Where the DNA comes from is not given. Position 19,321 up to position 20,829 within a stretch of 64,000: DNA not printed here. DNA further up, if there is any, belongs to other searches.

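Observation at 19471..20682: In-frame fusion of lipoprotein signal peptidase II with a GrpB-family domain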

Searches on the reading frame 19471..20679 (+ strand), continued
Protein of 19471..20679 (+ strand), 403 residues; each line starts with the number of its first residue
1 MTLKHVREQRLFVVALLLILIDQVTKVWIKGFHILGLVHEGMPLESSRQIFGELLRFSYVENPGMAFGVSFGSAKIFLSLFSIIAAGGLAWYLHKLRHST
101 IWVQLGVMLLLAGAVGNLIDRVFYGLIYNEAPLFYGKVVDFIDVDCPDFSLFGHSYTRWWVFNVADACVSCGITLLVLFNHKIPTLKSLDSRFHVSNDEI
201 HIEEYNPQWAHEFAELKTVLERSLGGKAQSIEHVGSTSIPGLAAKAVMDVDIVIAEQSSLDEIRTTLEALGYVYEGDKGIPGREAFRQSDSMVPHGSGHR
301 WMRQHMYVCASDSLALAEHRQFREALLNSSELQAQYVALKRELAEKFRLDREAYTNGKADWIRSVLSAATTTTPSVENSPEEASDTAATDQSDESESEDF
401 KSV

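Call 28: find_related_loci(query=A1, collection=genome_contigs, flank=4000)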
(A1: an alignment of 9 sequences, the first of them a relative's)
Query A1 (403 aa) in genome_contigs; peptide patterns used: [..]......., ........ (x = any residue, [..] = any of these).
600 stretches matched a pattern (row limit reached: there are more); 588 encode a relative of the query (tblastn E <= 1e-3); the best 80 are kept; 80 distinct loci.
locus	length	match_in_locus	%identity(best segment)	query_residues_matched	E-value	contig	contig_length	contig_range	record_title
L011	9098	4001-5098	72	3-368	0e+0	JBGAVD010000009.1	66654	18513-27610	MAG: Chlorobiota bacterium isolate MAG_MBR_H10.82 MBRH10-82_opera_contig_1726, whole genome shotgun sequence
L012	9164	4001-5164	64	3-386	6e-170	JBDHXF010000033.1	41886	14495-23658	MAG: Chlorobiota bacterium isolate AS-MESO-3CA.21 NODE_3681_length_41886_cov_5.485804, whole genome shotgun sequence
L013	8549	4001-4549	72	3-185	2e-86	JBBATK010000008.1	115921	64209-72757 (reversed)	MAG: Candidatus Kapaibacterium sp. isolate EUL_269 ctg8-EUL_269, whole genome shotgun sequence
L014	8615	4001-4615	58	7-212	7e-75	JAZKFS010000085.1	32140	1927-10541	MAG: Bacteroidota bacterium isolate DC_RB_04_SPN110320-bin013 DCRB04SPN_B013_0_000000000085, whole genome shotgun sequen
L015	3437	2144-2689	62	9-190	5e-74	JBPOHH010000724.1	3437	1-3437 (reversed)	MAG: Bacteroidota bacterium isolate MAG_525 c_000000186586, whole genome shotgun sequence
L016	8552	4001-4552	60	8-191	7e-71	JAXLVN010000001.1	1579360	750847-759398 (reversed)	MAG: Candidatus Kapaibacterium sp. isolate STL-BAC57 C1.230.fa-1, whole genome shotgun sequence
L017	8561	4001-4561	57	4-189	9e-68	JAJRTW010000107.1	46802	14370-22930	MAG: Bacteroidetes bacterium isolate Dive96_bin10.128 k141_1959826, whole genome shotgun sequence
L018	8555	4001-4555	54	8-192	3e-65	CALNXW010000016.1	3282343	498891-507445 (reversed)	MAG: uncultured bacterium isolate LOGT_bin.0142 genome assembly, contig: contig_9981, whole genome shotgun sequence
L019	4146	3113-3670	57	2-187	1e-64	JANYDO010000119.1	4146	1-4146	MAG: Candidatus Kapaibacterium sp. isolate 336R_metabinner_7 336R_k141_17570, whole genome shotgun sequence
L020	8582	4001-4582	54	11-204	3e-63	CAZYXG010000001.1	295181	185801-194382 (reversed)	MAG TPA_asm: uncultured Hyphomicrobiales bacterium isolate SRP128246_co1_373 genome assembly, contig: NODE_10_length_295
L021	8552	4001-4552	55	6-189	7e-63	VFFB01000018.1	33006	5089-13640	MAG: Candidatus Kapaibacterium sp. isolate ZLKRG46 NODE_1022_length_33006_cov_3.946957, whole genome shotgun sequence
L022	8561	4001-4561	53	11-200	1e-62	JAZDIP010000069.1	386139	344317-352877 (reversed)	MAG: bacterium isolate MEGAHIT-group-0.412 k141_1668860, whole genome shotgun sequence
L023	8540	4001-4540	54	7-186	2e-62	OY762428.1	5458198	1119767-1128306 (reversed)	MAG: Candidatus Kapabacteria bacterium isolate a44c304e-2480-4604-92e3-6035b9b042d9 genome assembly, chromosome: 1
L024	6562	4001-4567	51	12-199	4e-62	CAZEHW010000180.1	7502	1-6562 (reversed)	MAG TPA_asm: uncultured Hyphomicrobiales bacterium isolate SRP319275_co4_89 genome assembly, contig: NODE_7101_length_75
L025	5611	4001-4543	54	11-191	7e-62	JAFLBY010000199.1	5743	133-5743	MAG: Candidatus Kapaibacterium sp. isolate UWPOB_KAPA1 gnl_X_FIELABBJ_199, whole genome shotgun sequence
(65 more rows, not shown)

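Call 49: predict_structure(alignment_id=A3)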
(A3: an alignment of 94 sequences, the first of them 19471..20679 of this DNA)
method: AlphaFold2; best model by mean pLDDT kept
length: 403 residues; sequences in the alignment: 94
mean_pLDDT: 86.4   pTM: 0.70
mean pLDDT of the five models: 86.4, 86.0, 85.7, 85.3, 84.4
residues with pLDDT >= 90: 259; 70-90: 79; 50-70: 41; < 50: 24
segments of 3 or more residues with pLDDT < 50: 1-3, 388-403
pLDDT, mean of each block of 10 residues (from residue 1): 58 95 90 92 90 87 59 76 93 90 96 92 77 55 85 88 88 96 84 69 98 98 98 97 98 98 98 95 96 95 97 97 98 98 96 95 97 69 51 43 33
secondary structure, 60 per line:
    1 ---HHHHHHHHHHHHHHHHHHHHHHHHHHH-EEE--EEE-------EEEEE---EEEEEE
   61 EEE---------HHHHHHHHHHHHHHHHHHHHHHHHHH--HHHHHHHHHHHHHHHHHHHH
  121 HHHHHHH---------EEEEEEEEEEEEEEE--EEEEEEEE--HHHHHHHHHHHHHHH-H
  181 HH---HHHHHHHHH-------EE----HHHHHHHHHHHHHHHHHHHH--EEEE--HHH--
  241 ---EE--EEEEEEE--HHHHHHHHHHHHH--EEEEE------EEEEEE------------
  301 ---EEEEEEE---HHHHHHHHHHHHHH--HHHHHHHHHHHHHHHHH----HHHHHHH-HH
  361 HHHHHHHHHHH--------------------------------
elements in order: H4-30 E32-34 E37-39 E47-51 E55-63 H73-98 H101-127 E137-151 E154-161 H164-178 H186-194 H208-227 E230-233 E248-254 H257-269 E272-276 E283-288 E304-310 H314-327 H330-346 H351-357 H359-371

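Call 58: search_protein_families(library=pfam, proteins=[P0259, P0267, P0269, P0293, P0298, P0303, P0304, P0308, P0336, P0345], max_evalue=0.0001)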
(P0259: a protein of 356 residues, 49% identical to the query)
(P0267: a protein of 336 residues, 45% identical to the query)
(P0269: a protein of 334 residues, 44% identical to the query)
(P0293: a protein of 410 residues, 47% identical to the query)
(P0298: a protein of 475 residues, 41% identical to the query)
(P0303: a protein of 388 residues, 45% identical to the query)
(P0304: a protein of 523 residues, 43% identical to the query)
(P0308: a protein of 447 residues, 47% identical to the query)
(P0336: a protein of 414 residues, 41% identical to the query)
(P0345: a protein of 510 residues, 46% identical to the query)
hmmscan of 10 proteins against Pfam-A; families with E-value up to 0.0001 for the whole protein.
P0259 (356 aa): 4 families
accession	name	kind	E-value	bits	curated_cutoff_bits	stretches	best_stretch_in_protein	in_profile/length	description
PF04229.20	GrpB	-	1.8e-47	161.9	25.5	1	8-176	1-157/159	GrpB protein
PF00583.31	Acetyltransf_1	-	4e-11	43.6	20.7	1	223-311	24-116/116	Acetyltransferase (GNAT) family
PF13508.13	Acetyltransf_7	-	1.5e-09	38.5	27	1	233-312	6-83/84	Acetyltransferase (GNAT) domain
PF13527.13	Acetyltransf_9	-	5.7e-07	30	25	1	198-312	8-125/127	Acetyltransferase (GNAT) domain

P0267 (336 aa): 2 families
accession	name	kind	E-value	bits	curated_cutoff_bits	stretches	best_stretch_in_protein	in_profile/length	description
PF04229.20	GrpB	-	6.1e-47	160.2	25.5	1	165-332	1-158/159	GrpB protein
PF13238.12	AAA_18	-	1.6e-14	54.9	29.4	1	5-129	1-122/128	AAA domain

P0269 (334 aa): 1 family
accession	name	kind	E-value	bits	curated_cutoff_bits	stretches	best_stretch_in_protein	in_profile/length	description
PF04229.20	GrpB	-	5.4e-46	157.1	25.5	1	164-332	1-157/159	GrpB protein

P0293 (410 aa): 4 families
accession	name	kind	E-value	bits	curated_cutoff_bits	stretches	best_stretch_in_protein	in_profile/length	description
PF04229.20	GrpB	-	8e-39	133.8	25.5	1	3-162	4-151/159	GrpB protein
PF13649.12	Methyltransf_25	-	1.8e-08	35.4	27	1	253-350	2-97/97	Methyltransferase domain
PF13489.12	Methyltransf_23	-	1.2e-06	28.8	27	1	243-361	17-123/164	Methyltransferase domain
PF08241.18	Methyltransf_11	-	3.7e-06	27.9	21.2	1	253-354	1-95/95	Methyltransferase domain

P0298 (475 aa): 3 families
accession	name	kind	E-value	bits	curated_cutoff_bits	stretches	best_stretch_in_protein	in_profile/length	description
PF04229.20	GrpB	-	4.9e-44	150.8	25.5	1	304-474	1-159/159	GrpB protein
PF01636.29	APH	-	3.2e-25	89.7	23.2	1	18-236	1-230/239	Phosphotransferase enzyme family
PF03881.20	Fructosamin_kin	-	4.7e-05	23.2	22.4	0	23-196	25-206/288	Fructosamine kinase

P0303 (388 aa): 3 families
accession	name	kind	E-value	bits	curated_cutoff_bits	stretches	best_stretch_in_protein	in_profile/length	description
PF04229.20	GrpB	-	2.5e-38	132.2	25.5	1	191-362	3-157/159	GrpB protein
PF00583.31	Acetyltransf_1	-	4.3e-09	37.1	20.7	1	56-140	27-112/116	Acetyltransferase (GNAT) family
PF13302.13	Acetyltransf_3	-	2.6e-06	28.6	25.4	1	13-143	3-136/138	Acetyltransferase (GNAT) domain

P0304 (523 aa): 8 families
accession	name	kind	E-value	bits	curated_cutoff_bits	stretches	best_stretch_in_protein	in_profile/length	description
PF04229.20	GrpB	-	3.8e-48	164.1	25.5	1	187-346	2-159/159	GrpB protein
PF00583.31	Acetyltransf_1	-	3e-16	60.2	20.7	1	392-507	10-116/116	Acetyltransferase (GNAT) family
PF13508.13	Acetyltransf_7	-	1.2e-12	48.5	27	1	416-508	2-83/84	Acetyltransferase (GNAT) domain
PF13671.12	AAA_33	-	5.9e-10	40.1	27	1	16-144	2-128/143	AAA domain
PF13673.13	Acetyltransf_10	-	1.2e-06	29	23.6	1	418-511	32-111/128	Acetyltransferase (GNAT) domain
PF13238.12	AAA_18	-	5.1e-06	27.4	29.4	1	17-136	2-113/128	AAA domain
PF07931.18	CPT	-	5.5e-06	26.7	22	1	14-176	2-167/172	Chloramphenicol phosphotransferase-like protein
PF13207.12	AAA_17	-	8.3e-05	23.3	27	0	19-139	1-127/136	AAA domain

P0308 (447 aa): 3 families
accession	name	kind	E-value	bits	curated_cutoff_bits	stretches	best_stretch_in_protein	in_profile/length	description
PF04229.20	GrpB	-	2.2e-43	148.6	25.5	1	17-178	1-157/159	GrpB protein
PF01636.29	APH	-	1.7e-20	74.2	23.2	1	227-438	22-237/239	Phosphotransferase enzyme family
PF01633.27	Choline_kinase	-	3e-05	23.9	29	1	228-406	26-205/300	Choline/ethanolamine kinase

P0336 (414 aa): 2 families
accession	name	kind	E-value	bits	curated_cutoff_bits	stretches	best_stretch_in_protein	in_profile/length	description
PF04229.20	GrpB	-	2.9e-45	154.8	25.5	1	238-406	2-158/159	GrpB protein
PF01427.22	Peptidase_M15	-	5.4e-12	46.3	27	1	125-213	100-192/199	D-ala-D-ala dipeptidase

P0345 (510 aa): 7 families
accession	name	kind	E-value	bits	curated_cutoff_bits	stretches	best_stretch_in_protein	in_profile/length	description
PF04229.20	GrpB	-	3e-48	164.4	25.5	1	164-322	2-158/159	GrpB protein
PF13302.13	Acetyltransf_3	-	2.8e-28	99.8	25.4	2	354-482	3-138/138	Acetyltransferase (GNAT) domain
PF00583.31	Acetyltransf_1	-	2.2e-25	89.6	20.7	2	34-137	14-116/116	Acetyltransferase (GNAT) family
PF13508.13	Acetyltransf_7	-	2.9e-11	44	27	1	50-138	2-83/84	Acetyltransferase (GNAT) domain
PF08445.16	FR47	-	9.9e-11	41.9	22.1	1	81-139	22-79/86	FR47-like protein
PF13420.13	Acetyltransf_4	-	1.2e-08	35.5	24.3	1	414-500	58-153/155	Acetyltransferase (GNAT) domain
PF13673.13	Acetyltransf_10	-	2.7e-07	31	23.6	0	67-155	44-124/128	Acetyltransferase (GNAT) domain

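Call 65: search_protein_families(library=pfam, proteins=[P0350, P0270, P0309, P0312, P0331, P0335, P0338, P0354, P0253, P0302], max_evalue=0.0001)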
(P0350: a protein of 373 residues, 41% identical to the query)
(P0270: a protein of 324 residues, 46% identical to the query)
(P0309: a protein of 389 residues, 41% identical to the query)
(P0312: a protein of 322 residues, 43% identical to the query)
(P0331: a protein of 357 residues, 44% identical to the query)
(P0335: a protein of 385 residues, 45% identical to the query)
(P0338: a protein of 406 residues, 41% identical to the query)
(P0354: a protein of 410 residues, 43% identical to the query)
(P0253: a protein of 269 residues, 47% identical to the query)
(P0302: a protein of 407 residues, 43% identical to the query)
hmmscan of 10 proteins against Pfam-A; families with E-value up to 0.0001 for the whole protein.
P0350 (373 aa): 1 family
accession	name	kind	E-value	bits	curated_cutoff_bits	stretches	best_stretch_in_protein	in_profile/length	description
PF04229.20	GrpB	-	1.7e-45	155.5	25.5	1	185-354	1-157/159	GrpB protein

P0270 (324 aa): 2 families
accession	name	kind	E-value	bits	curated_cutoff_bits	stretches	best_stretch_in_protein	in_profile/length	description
PF04229.20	GrpB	-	5.2e-45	153.9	25.5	1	155-322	2-158/159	GrpB protein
PF01451.26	LMWPc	-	4e-12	47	23.2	1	3-141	1-140/144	Low molecular weight phosphotyrosine protein phosphatase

P0309 (389 aa): 1 family
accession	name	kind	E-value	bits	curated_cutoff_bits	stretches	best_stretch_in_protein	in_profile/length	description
PF04229.20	GrpB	-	2.9e-50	171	25.5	1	219-377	2-157/159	GrpB protein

P0312 (322 aa): 1 family
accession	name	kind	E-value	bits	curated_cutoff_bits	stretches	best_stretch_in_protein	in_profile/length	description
PF04229.20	GrpB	-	5.3e-48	163.6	25.5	1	141-302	1-157/159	GrpB protein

P0331 (357 aa): 2 families
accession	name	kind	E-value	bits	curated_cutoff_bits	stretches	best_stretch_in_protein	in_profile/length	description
PF04229.20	GrpB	-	2.6e-50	171.1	25.5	1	189-348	2-158/159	GrpB protein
PF13238.12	AAA_18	-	3.4e-09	37.7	29.4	1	5-109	1-115/128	AAA domain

P0335 (385 aa): 1 family
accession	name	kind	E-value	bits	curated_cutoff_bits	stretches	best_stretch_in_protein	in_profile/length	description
PF04229.20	GrpB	-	2.8e-53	180.8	25.5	1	222-381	1-158/159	GrpB protein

P0338 (406 aa): 5 families
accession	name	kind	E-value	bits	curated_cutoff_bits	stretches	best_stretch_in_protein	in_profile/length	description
PF04229.20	GrpB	-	1.1e-40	139.9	25.5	1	234-399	4-157/159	GrpB protein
PF13419.12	HAD_2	-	3e-31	109.4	23.8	1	5-192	1-177/178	Haloacid dehalogenase-like hydrolase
PF00702.32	Hydrolase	-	7.7e-25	88.8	26.4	1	2-187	1-191/191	haloacid dehalogenase-like hydrolase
PF13242.12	Hydrolase_like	-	7.3e-12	45.5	22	1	148-194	3-49/75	HAD-hyrolase-like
PF12710.13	HAD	-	5.3e-08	34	27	1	5-175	1-181/189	haloacid dehalogenase-like hydrolase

P0354 (410 aa): 2 families
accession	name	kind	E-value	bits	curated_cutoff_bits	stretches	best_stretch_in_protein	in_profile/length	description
PF04229.20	GrpB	-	1.1e-46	159.4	25.5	1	233-390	2-157/159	GrpB protein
PF00485.24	PRK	-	4.4e-09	36.9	22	0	86-133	104-151/196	Phosphoribulokinase / Uridine kinase family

P0253 (269 aa): 2 families
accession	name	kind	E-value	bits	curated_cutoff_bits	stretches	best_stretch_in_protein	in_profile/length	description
PF04229.20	GrpB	-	1.6e-47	162.1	25.5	1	92-261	1-158/159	GrpB protein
PF01872.23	RibD_C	-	3.4e-07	30.7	24.1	1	2-61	117-174/197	RibD C-terminal domain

P0302 (407 aa): 1 family
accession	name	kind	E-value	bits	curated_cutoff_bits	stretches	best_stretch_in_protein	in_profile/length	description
PF04229.20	GrpB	-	2.1e-47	161.7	25.5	1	5-163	2-158/159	GrpB protein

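Call 73: search_protein_families(library=padloc, proteins=[window:19471-20679:+], max_evalue=0.01)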
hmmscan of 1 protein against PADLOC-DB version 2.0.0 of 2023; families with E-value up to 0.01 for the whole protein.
window:19471-20679:+ (403 aa): 1 family
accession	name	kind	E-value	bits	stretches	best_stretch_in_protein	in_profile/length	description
PDLC00381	SduA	-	0.0041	14.4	1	206-245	175-217/342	DUF4263 domain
